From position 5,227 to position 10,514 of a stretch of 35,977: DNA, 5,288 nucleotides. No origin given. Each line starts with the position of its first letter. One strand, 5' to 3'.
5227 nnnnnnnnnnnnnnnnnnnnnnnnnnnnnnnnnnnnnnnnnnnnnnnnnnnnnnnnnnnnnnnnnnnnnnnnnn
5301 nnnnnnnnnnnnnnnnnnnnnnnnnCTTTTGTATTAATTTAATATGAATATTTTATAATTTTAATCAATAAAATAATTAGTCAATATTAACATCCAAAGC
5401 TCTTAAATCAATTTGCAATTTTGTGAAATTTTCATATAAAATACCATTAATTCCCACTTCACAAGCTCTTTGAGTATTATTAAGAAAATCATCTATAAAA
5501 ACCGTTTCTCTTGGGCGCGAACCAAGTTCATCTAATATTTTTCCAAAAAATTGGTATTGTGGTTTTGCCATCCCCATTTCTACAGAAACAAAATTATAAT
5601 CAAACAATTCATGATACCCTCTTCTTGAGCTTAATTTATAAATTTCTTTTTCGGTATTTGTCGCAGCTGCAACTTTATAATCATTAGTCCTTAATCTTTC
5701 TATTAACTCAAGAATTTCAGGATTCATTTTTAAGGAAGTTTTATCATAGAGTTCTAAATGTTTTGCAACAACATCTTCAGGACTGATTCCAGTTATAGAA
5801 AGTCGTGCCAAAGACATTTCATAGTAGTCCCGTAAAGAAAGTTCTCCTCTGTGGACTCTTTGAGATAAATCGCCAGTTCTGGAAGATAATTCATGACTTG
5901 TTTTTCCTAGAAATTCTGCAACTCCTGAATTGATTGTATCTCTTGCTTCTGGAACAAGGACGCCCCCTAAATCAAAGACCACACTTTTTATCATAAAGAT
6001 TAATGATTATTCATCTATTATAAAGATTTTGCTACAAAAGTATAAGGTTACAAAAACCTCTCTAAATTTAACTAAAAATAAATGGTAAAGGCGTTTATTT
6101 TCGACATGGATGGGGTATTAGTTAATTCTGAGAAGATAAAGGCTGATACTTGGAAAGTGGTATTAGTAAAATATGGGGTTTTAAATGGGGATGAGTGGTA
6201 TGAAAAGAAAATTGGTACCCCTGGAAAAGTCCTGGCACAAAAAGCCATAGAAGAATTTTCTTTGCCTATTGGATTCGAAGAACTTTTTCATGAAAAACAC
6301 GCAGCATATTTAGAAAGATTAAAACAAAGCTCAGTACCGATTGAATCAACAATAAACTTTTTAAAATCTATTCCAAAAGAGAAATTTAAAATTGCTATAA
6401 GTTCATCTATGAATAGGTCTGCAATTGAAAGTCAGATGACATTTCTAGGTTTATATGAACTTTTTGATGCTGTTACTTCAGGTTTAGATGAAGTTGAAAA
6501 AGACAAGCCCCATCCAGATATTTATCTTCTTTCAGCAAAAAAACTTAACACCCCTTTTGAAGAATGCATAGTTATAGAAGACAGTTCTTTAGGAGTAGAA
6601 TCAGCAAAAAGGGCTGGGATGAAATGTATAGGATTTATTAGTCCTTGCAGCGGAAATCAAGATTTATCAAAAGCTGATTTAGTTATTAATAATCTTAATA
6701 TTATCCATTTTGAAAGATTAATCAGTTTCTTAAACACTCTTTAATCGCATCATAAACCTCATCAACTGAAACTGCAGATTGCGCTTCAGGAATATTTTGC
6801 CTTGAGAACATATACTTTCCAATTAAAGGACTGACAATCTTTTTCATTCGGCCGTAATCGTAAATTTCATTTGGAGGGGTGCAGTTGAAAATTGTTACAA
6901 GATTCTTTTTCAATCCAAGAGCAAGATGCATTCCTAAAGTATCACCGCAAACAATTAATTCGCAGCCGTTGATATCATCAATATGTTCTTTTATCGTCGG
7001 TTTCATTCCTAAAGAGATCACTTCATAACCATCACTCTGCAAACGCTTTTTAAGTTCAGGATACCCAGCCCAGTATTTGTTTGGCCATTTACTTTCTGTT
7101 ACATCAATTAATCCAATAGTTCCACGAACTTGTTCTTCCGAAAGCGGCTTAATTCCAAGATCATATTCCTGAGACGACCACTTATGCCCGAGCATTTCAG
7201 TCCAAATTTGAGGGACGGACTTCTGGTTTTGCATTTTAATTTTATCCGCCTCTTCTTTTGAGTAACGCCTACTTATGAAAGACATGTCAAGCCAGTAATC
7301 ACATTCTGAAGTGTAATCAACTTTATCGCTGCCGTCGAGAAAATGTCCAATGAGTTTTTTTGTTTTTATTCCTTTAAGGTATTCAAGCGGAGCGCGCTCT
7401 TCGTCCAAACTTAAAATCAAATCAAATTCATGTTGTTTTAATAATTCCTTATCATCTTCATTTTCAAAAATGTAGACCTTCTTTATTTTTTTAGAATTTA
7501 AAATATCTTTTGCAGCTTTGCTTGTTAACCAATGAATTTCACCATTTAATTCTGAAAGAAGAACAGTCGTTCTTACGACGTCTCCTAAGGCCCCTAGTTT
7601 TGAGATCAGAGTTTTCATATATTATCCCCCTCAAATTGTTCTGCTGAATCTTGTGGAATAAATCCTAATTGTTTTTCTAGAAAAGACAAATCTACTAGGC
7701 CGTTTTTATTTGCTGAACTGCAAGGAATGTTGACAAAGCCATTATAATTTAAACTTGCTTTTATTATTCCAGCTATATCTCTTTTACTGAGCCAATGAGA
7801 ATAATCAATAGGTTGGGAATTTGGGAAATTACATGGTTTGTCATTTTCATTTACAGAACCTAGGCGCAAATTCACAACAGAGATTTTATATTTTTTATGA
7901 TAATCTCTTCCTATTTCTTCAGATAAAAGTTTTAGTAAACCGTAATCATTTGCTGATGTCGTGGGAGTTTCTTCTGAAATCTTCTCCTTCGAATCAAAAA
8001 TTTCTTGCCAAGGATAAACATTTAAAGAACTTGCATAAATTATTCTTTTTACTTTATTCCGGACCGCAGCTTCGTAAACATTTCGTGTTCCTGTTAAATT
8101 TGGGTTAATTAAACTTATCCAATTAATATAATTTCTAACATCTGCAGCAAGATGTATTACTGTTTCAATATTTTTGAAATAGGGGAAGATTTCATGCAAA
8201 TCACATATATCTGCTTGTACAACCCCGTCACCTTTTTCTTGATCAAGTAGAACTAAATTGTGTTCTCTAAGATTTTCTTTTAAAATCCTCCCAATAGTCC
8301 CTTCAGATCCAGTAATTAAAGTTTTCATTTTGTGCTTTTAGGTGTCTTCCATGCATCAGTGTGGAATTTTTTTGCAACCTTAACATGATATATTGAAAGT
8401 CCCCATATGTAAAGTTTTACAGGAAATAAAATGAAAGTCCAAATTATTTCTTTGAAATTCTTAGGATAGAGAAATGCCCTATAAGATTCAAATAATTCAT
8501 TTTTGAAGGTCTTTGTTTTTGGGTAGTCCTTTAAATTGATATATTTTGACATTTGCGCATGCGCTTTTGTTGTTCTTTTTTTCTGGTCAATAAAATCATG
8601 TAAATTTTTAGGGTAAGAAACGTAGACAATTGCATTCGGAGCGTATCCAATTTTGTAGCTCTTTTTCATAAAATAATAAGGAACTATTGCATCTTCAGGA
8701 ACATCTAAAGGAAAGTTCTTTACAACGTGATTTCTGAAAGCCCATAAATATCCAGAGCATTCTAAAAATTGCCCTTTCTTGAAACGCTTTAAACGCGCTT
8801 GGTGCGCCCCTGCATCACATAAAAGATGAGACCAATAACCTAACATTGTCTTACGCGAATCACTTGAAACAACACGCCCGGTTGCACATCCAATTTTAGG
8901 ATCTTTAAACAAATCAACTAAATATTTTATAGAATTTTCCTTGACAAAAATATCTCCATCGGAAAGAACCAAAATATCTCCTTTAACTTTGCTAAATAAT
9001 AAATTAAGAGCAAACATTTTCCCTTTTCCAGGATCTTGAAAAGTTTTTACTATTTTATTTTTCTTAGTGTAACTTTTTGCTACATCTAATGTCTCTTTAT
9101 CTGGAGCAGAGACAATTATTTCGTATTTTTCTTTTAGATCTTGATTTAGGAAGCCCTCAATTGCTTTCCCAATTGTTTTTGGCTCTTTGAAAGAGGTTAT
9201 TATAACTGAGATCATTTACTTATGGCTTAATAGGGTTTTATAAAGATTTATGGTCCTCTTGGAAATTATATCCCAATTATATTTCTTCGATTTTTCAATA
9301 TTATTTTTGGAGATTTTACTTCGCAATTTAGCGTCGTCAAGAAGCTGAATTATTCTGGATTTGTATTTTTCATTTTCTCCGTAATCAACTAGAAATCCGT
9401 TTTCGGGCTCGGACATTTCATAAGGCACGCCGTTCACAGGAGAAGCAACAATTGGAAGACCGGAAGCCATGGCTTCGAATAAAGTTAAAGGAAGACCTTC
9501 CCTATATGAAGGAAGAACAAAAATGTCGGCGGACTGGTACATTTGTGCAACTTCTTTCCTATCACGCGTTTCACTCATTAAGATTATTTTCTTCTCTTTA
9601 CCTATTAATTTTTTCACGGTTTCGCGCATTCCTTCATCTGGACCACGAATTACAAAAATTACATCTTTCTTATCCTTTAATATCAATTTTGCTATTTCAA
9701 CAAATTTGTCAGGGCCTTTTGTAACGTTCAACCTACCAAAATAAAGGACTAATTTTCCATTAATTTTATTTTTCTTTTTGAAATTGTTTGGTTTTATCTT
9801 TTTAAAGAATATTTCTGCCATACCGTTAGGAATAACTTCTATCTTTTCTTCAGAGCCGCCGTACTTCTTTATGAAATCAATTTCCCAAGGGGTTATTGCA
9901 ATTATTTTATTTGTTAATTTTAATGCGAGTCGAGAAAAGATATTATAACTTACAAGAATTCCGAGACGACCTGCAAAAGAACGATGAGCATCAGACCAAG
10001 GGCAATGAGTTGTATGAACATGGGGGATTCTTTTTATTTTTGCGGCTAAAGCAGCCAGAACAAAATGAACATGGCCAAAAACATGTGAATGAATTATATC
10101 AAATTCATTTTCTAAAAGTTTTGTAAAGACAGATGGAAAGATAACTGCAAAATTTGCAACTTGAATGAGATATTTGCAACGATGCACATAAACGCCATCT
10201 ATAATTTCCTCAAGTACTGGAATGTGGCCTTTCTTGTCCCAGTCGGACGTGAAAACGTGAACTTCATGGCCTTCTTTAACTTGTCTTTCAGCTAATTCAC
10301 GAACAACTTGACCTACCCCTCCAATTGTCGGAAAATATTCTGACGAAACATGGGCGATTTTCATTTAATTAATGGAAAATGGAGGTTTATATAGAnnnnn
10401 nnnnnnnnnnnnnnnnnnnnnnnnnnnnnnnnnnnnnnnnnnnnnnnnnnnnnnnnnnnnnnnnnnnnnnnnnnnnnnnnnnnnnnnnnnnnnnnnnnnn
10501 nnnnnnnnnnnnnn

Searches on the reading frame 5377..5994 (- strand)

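Call 8: search_protein_families(library=pfam, proteins=[window:5377-5994:-], max_evalue=0.001)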
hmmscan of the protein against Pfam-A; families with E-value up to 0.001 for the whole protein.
window:5377-5994:- (205 aa): 2 families
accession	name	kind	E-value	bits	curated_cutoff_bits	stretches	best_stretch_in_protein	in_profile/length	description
PF00702.32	Hydrolase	-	1.2e-14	55.6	26.4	1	2-173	1-183/191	haloacid dehalogenase-like hydrolase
PF13419.12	HAD_2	-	8.9e-11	42.7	23.8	1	6-185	2-176/178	Haloacid dehalogenase-like hydrolase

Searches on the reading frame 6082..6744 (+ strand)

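Call 8: search_protein_families(library=pfam, proteins=[window:6082-6744:+], max_evalue=0.001)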
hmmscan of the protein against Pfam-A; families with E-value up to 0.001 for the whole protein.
window:6082-6744:+ (220 aa): 3 families
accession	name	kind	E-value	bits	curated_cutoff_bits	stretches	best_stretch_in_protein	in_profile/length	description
PF13419.12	HAD_2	-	2.6e-31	109.5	23.8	1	6-184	2-177/178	Haloacid dehalogenase-like hydrolase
PF00702.32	Hydrolase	-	1.1e-22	81.8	26.4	1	2-179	1-191/191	haloacid dehalogenase-like hydrolase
PF13242.12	Hydrolase_like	-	2.5e-05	24.6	22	1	142-196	4-59/75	HAD-hyrolase-like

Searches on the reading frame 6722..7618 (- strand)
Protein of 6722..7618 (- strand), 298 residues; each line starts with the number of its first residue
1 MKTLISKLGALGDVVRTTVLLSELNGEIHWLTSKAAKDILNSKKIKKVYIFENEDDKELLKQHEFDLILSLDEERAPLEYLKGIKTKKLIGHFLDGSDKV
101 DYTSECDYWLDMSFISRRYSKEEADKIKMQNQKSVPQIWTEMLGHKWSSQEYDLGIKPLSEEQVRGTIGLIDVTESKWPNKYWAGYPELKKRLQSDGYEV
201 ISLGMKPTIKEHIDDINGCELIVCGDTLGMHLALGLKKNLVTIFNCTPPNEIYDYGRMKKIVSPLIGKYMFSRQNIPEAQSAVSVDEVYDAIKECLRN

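Call 8: search_protein_families(library=pfam, proteins=[window:6722-7618:-], max_evalue=0.001)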
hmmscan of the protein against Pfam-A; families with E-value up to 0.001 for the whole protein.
window:6722-7618:- (298 aa): 1 family
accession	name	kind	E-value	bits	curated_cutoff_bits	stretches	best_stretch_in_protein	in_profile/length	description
PF01075.23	Glyco_transf_9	-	5.4e-09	36.2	22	1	208-263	173-228/247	Glycosyltransferase family 9 (heptosyltransferase)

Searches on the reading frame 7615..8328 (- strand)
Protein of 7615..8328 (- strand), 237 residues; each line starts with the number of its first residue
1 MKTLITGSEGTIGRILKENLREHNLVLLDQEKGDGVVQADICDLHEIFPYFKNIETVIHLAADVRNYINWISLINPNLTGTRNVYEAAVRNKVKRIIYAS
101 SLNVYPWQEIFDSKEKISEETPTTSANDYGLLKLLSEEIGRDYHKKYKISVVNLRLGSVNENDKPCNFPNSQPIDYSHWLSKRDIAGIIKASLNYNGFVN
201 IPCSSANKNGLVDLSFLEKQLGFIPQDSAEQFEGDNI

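Call 8: search_protein_families(library=pfam, proteins=[window:7615-8328:-], max_evalue=0.001)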
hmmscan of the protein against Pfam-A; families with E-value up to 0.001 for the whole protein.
window:7615-8328:- (237 aa): 7 families
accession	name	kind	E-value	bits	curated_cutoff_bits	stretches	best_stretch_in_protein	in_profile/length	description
PF01370.27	Epimerase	-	7.6e-24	84.9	20.9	1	4-159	2-172/240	NAD dependent epimerase/dehydratase family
PF16363.11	GDP_Man_Dehyd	-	6.1e-13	49.4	27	1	35-160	55-184/332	GDP-mannose 4,6 dehydratase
PF01073.25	3Beta_HSD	-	5e-11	42.6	22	1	34-138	48-155/280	3-beta hydroxysteroid dehydrogenase/isomerase family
PF07993.18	NAD_binding_4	-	8.5e-11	41.9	20.1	1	51-165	86-213/258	Male sterility protein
PF04321.23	RmlD_sub_bind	-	1.4e-06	28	27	1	1-149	1-145/287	RmlD substrate binding domain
PF02719.21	Polysacc_synt_2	-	7.8e-06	25.7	20.2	1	37-101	59-128/293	Polysaccharide biosynthesis protein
PF13460.12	NAD_binding_10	-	1.3e-05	25.6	27.2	1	29-112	36-110/184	NAD(P)H-binding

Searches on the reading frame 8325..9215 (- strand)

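Call 8: search_protein_families(library=pfam, proteins=[window:8325-9215:-], max_evalue=0.001)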
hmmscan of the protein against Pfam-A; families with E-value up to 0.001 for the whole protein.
window:8325-9215:- (296 aa): 4 families
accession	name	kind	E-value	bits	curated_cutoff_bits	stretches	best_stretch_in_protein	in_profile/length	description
PF13641.12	Glyco_tranf_2_3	-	1.5e-24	87.7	27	1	2-215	3-227/230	Glycosyltransferase like family 2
PF00535.33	Glycos_transf_2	-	3.5e-18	66.5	23.3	1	3-166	1-165/168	Glycosyl transferase family 2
PF13506.12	Glyco_transf_21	-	6.9e-07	29.3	21.7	1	66-165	18-114/174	Glycosyl transferase family 21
PF13632.12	Glyco_trans_2_3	-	4.8e-05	23.7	27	1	83-241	3-153/198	Glycosyl transferase family group 2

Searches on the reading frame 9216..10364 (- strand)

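Call 8: search_protein_families(library=pfam, proteins=[window:9216-10364:-], max_evalue=0.001)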
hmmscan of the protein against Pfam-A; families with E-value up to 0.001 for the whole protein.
window:9216-10364:- (382 aa): 8 families
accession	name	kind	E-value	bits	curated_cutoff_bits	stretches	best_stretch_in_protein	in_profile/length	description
PF00534.26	Glycos_transf_1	-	1.6e-34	119.4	26.4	1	194-356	5-170/172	Glycosyl transferases group 1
PF13439.12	Glyco_transf_4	-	4.7e-29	102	28.5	1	14-181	1-165/170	Glycosyltransferase Family 4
PF13692.12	Glyco_trans_1_4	-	9.5e-29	100.9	27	1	204-344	2-142/142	Glycosyl transferases group 1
PF13579.12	Glyco_trans_4_4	-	1.4e-21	77.9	29.7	1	15-181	1-158/158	Glycosyl transferase 4-like domain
PF20706.3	GT4-conflict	-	8e-15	55.1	26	1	6-313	3-316/385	Family 4 Glycosyltransferase in conflict systems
PF08323.17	Glyco_transf_5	-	3.2e-07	30.8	22.7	1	2-153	1-124/239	Starch synthase catalytic domain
PF13524.12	Glyco_trans_1_2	-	9.2e-05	22.9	25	1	262-360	30-130/144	Glycosyl transferase-like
PF13477.12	Glyco_trans_4_2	-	0.00033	21.3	23.4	1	29-120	21-107/139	Glycosyl transferase 4-like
